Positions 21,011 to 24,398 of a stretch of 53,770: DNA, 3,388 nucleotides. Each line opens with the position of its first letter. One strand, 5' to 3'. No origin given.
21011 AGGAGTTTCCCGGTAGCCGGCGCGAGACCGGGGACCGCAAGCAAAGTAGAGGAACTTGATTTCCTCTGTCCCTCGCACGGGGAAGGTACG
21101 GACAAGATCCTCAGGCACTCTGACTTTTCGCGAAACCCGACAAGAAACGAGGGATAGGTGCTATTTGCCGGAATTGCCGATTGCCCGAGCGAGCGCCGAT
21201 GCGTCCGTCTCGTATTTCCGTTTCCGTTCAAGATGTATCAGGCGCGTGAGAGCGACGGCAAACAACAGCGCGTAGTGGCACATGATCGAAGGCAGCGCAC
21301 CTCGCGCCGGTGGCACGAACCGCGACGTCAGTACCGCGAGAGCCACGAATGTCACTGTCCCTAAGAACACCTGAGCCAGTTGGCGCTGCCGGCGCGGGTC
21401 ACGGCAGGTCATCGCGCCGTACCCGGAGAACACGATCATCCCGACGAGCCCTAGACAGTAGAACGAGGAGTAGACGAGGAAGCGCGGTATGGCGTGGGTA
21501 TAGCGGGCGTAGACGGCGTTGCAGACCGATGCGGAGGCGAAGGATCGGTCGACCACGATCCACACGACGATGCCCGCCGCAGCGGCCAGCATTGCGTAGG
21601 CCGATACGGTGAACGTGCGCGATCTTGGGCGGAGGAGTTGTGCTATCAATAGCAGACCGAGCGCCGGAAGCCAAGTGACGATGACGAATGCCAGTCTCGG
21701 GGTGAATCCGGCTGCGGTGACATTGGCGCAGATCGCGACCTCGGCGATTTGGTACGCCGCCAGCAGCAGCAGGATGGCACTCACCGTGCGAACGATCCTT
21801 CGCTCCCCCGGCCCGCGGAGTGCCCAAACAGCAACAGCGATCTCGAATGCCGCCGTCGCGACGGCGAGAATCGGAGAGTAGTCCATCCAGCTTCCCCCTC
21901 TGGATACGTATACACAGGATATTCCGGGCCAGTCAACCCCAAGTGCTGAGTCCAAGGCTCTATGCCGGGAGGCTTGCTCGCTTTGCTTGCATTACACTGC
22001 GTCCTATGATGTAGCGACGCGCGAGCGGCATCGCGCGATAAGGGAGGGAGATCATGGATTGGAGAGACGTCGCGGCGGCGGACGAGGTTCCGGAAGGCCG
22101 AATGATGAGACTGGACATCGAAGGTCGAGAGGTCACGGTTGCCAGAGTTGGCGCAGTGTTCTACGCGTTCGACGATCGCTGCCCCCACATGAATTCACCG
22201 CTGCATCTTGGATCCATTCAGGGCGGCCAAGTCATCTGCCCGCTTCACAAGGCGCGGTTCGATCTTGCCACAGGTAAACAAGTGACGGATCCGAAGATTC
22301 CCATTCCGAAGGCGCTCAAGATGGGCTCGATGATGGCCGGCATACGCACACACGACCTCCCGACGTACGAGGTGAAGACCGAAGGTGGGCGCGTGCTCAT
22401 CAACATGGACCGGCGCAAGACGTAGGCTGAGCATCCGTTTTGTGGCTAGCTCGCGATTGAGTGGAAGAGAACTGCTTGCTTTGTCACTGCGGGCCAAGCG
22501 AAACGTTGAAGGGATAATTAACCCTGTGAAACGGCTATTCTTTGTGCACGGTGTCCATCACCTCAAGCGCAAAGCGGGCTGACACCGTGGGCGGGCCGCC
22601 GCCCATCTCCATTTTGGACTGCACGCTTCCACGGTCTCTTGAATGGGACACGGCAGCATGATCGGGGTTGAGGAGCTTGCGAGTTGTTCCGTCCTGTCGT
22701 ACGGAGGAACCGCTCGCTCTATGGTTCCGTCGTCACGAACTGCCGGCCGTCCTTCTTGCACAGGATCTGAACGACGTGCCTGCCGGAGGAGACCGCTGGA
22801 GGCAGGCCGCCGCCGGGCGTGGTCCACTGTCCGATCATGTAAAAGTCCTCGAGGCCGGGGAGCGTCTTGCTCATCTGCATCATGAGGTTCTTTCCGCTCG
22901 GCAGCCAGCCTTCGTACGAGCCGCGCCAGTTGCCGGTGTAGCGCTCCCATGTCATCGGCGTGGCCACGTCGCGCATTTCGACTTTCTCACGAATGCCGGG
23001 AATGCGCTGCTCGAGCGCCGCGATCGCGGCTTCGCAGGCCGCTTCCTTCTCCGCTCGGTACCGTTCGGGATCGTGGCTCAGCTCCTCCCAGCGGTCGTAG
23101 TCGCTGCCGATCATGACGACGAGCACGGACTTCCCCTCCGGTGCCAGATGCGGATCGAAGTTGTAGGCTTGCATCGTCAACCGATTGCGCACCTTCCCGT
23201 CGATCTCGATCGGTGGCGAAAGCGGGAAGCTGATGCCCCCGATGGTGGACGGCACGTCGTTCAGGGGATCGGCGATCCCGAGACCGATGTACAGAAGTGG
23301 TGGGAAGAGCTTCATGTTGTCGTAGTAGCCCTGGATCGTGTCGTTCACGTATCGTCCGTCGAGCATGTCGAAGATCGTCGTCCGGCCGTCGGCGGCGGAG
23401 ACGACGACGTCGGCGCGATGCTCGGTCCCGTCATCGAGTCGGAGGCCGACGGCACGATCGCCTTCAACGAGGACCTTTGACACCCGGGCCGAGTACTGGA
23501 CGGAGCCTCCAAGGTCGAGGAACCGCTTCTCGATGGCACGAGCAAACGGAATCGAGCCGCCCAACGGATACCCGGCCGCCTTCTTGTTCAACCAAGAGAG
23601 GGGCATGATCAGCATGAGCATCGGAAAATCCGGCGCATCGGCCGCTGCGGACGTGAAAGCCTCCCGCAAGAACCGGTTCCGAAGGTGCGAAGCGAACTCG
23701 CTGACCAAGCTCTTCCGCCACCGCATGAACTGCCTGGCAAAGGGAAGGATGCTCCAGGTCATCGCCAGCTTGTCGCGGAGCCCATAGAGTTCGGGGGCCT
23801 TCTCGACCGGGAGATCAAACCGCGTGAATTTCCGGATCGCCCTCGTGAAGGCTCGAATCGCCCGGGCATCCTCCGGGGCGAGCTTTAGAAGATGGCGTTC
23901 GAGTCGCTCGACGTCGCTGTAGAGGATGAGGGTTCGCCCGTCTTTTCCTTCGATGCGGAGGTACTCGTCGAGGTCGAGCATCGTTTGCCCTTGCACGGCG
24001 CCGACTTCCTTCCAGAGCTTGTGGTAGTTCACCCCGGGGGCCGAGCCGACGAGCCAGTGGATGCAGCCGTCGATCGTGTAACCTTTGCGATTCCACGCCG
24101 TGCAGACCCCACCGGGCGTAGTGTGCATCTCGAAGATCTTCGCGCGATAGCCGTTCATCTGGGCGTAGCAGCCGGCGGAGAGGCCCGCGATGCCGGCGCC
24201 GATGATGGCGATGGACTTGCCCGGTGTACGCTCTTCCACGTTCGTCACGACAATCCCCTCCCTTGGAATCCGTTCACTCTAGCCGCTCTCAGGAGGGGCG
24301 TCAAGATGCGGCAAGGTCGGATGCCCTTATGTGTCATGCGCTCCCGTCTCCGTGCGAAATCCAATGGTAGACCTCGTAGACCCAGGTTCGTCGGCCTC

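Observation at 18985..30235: Family of same-orientation 70-125 nt repeats that partition about 11 kb into gene cassettes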

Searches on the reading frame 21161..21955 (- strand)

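Call 13: search_protein_families(library=pfam, proteins=[window:21161-21955:-], max_evalue=0.01)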
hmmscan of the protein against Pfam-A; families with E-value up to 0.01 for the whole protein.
window:21161-21955:- (264 aa): 1 family
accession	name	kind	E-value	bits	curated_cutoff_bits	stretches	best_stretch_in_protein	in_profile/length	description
PF10101.14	DUF2339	-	0.00075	18.8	33.6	1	14-214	367-570/659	Predicted membrane protein (DUF2339)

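Call 98: search_protein_families(library=padloc, proteins=[window:21161-21955:-], max_evalue=0.001)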
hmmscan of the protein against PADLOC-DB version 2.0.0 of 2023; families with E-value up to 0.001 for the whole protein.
window:21161-21955:- (264 aa): 0 families

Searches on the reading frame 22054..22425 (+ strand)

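Call 13: search_protein_families(library=pfam, proteins=[window:22054-22425:+], max_evalue=0.01)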
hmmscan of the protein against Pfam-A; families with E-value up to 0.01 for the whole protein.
window:22054-22425:+ (123 aa): 3 families
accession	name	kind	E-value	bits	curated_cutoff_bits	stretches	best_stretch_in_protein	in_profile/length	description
PF00355.32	Rieske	-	1.3e-17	63.9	20.3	1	3-82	2-81/88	Rieske [2Fe-2S] domain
PF13806.12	Rieske_2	-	2.6e-12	47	27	1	2-116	1-103/104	Rieske-like [2Fe-2S] domain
PF22543.2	Rieske_4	-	3e-09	37.6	28.4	1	12-84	9-88/119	Soluble Rieske-type ferredoxin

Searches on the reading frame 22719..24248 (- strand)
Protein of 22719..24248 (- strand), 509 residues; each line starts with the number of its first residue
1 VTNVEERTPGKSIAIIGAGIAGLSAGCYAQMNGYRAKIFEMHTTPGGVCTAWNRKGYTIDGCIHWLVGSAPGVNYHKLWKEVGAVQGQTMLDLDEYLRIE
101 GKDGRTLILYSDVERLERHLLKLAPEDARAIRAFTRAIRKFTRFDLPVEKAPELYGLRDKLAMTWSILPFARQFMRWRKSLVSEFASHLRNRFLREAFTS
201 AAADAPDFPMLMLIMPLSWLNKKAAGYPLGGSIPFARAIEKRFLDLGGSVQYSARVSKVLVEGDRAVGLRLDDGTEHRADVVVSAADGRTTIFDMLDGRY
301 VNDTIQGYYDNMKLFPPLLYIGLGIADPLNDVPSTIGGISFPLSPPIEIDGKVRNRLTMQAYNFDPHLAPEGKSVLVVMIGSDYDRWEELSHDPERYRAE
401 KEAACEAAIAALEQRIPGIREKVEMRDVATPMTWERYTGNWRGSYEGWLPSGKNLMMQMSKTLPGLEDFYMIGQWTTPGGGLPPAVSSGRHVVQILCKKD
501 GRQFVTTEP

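Call 13: search_protein_families(library=pfam, proteins=[window:22719-24248:-], max_evalue=0.01)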
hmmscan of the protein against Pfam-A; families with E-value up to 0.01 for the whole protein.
window:22719-24248:- (509 aa): 6 families
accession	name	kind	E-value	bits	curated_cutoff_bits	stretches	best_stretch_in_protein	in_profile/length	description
PF01593.30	Amino_oxidase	-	1.7e-20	74.2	19.8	1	20-494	1-440/443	Flavin containing amine oxidoreductase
PF13450.12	NAD_binding_8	-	4.7e-13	49.7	21.9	1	15-80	1-66/68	NAD(P)-binding Rossmann-like domain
PF01266.30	DAO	-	3.2e-07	30.6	27.9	1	13-51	2-40/353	FAD dependent oxidoreductase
PF06100.17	MCRA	-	0.00011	21.6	23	1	11-102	2-96/495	MCRA family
PF07992.20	Pyr_redox_2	-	0.00021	21.3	26.1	0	12-48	2-39/291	Pyridine nucleotide-disulphide oxidoreductase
PF03486.20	HI0933_like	-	0.0028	17.6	50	0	12-46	2-36/244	HI0933-like protein Rossmann domain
